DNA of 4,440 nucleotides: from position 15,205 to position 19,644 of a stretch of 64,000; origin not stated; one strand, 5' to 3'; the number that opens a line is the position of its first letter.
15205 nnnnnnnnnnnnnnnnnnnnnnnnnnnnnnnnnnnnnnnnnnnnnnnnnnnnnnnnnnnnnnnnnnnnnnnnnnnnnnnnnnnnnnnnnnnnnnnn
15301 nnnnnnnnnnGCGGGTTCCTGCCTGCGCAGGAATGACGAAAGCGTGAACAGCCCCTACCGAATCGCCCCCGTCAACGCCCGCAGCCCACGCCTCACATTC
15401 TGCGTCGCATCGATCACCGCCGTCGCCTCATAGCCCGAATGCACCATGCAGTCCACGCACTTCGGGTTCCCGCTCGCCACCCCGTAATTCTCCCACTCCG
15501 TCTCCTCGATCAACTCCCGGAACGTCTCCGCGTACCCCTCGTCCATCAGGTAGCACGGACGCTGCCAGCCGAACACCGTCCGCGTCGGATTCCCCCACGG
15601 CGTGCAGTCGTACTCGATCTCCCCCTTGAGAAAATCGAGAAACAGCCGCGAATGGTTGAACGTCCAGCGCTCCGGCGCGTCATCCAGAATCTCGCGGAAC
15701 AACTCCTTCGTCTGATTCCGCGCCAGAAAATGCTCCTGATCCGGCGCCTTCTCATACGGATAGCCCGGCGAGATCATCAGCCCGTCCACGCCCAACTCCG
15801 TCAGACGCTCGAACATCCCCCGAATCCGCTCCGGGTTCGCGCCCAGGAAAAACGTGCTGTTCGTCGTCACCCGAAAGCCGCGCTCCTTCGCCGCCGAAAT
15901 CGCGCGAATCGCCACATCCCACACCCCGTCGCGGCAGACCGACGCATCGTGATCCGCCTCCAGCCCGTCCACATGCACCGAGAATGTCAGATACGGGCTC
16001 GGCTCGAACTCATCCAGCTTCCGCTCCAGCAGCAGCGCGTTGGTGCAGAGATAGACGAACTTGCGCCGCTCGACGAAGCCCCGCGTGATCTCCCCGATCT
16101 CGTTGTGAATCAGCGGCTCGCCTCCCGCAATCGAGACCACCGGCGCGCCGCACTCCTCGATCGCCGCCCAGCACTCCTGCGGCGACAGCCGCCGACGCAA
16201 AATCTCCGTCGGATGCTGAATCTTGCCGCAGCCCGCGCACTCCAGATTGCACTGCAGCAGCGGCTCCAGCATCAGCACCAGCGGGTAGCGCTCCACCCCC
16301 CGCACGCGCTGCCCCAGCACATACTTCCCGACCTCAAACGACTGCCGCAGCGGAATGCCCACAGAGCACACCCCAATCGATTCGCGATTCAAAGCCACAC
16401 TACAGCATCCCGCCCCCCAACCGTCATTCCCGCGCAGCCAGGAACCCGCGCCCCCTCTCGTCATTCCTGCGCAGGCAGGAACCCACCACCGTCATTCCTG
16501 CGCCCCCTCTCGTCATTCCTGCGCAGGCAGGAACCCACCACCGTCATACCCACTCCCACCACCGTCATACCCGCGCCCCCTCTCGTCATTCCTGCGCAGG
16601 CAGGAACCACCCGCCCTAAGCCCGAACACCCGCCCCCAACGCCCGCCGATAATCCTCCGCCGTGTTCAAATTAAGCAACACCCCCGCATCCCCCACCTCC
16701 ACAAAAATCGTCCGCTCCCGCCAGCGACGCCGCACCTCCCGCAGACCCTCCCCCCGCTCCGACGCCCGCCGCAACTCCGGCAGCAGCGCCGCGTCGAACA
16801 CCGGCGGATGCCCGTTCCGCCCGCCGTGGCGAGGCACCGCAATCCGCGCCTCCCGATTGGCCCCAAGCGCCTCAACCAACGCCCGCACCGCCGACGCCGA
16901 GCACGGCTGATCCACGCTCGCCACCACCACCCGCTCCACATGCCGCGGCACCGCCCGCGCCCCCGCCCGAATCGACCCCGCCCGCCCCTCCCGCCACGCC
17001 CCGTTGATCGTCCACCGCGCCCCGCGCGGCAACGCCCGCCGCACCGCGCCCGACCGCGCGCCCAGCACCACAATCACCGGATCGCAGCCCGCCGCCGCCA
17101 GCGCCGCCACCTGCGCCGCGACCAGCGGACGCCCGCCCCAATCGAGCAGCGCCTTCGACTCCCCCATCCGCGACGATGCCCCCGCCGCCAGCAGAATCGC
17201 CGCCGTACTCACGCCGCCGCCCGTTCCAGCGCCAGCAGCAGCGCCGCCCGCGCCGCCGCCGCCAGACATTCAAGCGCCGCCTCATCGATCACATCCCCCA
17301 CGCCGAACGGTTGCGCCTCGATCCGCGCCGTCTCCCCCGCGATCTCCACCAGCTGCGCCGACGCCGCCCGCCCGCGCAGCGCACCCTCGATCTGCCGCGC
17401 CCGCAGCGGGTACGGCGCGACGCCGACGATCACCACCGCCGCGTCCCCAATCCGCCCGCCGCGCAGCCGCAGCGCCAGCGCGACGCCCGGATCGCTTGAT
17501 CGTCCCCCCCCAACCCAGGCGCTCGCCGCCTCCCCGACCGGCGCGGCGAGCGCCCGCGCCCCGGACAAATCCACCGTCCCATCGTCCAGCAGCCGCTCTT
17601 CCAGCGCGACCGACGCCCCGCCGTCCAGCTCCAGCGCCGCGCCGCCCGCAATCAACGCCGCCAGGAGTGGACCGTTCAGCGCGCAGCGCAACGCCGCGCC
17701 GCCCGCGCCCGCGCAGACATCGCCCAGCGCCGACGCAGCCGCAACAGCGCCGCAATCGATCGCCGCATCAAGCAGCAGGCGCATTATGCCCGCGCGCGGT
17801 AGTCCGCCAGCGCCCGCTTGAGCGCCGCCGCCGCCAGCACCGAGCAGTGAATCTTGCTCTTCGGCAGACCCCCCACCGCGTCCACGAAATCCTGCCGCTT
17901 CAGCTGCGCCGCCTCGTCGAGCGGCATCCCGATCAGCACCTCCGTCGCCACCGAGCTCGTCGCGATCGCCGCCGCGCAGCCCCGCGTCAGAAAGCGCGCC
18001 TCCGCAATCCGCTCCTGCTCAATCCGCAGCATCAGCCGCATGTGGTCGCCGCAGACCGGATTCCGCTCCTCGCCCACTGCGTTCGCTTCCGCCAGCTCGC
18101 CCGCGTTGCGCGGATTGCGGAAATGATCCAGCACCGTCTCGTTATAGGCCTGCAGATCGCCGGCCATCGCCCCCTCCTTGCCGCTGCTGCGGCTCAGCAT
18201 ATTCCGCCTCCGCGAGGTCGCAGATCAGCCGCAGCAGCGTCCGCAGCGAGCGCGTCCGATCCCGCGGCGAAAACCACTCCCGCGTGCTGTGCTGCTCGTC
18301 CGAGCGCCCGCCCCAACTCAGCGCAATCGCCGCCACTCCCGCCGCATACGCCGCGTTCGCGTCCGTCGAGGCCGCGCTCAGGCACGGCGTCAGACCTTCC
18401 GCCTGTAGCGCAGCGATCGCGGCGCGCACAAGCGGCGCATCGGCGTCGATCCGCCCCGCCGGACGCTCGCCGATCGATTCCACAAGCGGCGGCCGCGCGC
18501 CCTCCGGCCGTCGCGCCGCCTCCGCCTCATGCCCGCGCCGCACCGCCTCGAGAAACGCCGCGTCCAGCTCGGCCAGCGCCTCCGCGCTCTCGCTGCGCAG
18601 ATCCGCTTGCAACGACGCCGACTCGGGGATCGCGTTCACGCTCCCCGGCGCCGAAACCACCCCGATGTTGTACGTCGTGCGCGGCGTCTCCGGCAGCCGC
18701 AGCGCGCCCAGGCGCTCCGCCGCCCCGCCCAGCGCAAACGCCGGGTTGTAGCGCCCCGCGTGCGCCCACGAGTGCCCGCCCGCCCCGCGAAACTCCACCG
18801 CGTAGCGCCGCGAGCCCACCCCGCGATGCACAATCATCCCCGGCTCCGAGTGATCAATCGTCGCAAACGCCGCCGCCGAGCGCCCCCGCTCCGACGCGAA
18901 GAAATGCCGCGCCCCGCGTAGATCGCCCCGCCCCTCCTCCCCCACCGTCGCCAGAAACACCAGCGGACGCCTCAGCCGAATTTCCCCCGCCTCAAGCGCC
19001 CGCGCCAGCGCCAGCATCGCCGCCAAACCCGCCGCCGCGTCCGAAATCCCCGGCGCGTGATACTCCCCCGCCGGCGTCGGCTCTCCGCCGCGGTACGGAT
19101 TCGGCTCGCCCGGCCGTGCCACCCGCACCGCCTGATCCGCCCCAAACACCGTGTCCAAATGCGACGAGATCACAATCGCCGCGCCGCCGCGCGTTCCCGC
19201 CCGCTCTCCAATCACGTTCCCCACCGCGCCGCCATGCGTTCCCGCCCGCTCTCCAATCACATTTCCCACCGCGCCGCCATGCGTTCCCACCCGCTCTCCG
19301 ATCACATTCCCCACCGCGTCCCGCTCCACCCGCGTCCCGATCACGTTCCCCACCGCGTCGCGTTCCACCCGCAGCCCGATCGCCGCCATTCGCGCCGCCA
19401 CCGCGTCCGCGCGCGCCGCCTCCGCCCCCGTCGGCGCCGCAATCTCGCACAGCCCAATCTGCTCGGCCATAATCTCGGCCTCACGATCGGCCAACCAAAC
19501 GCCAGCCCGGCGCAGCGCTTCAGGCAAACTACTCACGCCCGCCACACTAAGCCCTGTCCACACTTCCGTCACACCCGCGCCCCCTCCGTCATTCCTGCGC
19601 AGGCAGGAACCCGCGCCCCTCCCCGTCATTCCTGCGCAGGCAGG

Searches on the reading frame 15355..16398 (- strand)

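Call 63: search_protein_families(library=pfam, proteins=[window:15355-16398:-], max_evalue=0.00001)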
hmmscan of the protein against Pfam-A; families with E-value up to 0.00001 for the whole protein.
window:15355-16398:- (347 aa): 2 families
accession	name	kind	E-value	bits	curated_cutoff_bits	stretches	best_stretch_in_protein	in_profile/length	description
PF11946.13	DUF3463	-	1.2e-57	193.9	31.3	1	207-337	1-130/134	Domain of unknown function (DUF3463)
PF04055.27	Radical_SAM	-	6.8e-21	75.6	29.5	1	49-198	6-165/166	Radical SAM superfamily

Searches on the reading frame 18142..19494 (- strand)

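Call 63: search_protein_families(library=pfam, proteins=[window:18142-19494:-], max_evalue=0.00001)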
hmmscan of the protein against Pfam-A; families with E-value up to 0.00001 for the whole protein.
window:18142-19494:- (450 aa): 3 families
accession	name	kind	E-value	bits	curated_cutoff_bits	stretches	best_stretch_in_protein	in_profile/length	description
PF01546.33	Peptidase_M20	-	2.4e-20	73.8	24.6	1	109-424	2-204/206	Peptidase family M20/M25/M40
PF04389.22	Peptidase_M28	-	5.4e-14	52.8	21.3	1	93-214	1-93/193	Peptidase family M28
PF07687.19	M20_dimer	-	1.4e-08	35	21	1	227-320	5-101/107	Peptidase dimerisation domain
